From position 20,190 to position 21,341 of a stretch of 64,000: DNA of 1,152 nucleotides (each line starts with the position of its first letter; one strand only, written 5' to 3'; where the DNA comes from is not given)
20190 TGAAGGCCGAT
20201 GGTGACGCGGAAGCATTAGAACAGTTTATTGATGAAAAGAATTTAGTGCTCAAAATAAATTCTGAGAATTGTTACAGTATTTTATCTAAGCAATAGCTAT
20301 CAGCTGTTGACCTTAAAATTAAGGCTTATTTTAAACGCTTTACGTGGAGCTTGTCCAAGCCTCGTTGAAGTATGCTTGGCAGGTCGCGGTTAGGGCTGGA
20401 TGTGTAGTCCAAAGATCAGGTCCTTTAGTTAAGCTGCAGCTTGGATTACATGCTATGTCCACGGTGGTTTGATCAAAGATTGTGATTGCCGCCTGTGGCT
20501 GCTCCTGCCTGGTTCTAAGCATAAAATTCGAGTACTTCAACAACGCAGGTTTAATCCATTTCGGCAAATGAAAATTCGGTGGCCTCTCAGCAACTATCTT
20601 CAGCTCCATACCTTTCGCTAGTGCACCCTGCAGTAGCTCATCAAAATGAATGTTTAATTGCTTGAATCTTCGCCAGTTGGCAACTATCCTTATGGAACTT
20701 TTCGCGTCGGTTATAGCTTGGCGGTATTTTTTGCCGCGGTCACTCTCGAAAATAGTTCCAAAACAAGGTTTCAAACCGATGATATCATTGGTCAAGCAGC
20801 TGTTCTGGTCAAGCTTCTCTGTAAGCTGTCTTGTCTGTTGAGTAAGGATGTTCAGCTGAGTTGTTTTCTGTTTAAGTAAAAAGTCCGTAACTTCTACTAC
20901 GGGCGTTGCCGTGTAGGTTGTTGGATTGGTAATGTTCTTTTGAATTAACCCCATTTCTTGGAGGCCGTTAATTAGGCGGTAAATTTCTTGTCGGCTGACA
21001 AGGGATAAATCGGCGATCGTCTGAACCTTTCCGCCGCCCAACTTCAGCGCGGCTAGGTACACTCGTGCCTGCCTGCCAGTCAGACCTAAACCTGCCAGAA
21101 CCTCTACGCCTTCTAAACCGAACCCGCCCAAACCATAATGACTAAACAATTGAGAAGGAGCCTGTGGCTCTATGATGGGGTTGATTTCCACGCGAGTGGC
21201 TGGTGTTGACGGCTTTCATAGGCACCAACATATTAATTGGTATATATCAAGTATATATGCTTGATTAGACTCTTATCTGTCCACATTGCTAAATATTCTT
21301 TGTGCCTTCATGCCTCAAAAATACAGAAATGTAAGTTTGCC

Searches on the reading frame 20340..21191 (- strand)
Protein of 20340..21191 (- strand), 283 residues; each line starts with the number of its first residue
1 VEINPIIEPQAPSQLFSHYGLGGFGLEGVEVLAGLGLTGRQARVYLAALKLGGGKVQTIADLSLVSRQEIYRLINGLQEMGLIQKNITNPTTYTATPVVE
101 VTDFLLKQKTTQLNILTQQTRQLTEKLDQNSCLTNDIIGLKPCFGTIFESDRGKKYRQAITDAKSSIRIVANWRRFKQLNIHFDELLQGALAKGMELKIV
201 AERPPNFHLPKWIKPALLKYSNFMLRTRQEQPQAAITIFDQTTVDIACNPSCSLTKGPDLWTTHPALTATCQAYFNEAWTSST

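Call 3: search_protein_families(library=pfam, proteins=[window:20340-21191:-], max_evalue=0.01)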
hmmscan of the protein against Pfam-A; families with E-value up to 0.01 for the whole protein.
window:20340-21191:- (283 aa): 3 families
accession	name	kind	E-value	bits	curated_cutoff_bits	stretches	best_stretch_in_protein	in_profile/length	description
PF01978.25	TrmB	-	2.3e-12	47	25.6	1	32-97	1-66/68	Sugar-specific transcriptional regulator TrmB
PF13730.12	HTH_36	-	0.00018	21.7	25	1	36-83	2-55/55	Helix-turn-helix domain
PF12802.13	MarR_2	-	0.0021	18.6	27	1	36-85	2-52/61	MarR family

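Call 4: search_protein_families(library=ncbifam, proteins=[window:20340-21191:-], max_evalue=0.01)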
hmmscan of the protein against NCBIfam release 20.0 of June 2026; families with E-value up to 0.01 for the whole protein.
window:20340-21191:- (283 aa): 1 family
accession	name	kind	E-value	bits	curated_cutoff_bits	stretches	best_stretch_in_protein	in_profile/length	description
NF047390.1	TransRegTrmBL1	equivalog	0.0031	16.6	650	1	29-98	7-76/341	HTH-type sugar sensing transcriptional regulator TrmBL1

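Call 5: search_protein_families(library=padloc, proteins=[window:20340-21191:-], max_evalue=0.01)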
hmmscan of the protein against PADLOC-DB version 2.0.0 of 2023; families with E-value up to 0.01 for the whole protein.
window:20340-21191:- (283 aa): 3 families
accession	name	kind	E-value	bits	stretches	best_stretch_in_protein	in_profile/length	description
PDLC03922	MkoB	-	0.00053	17.4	1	155-255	315-419/610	-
PDLC01434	CasR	-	0.00098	17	1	46-98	134-185/191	"CAS-I,CAS-II,CAS-III,CAS-IV,CAS-V,CAS-VI; associated_signaling"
PDLC01268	CasR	-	0.0018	16.3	1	45-86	129-169/179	"CAS-I,CAS-II,CAS-III,CAS-IV,CAS-V,CAS-VI; associated_signaling"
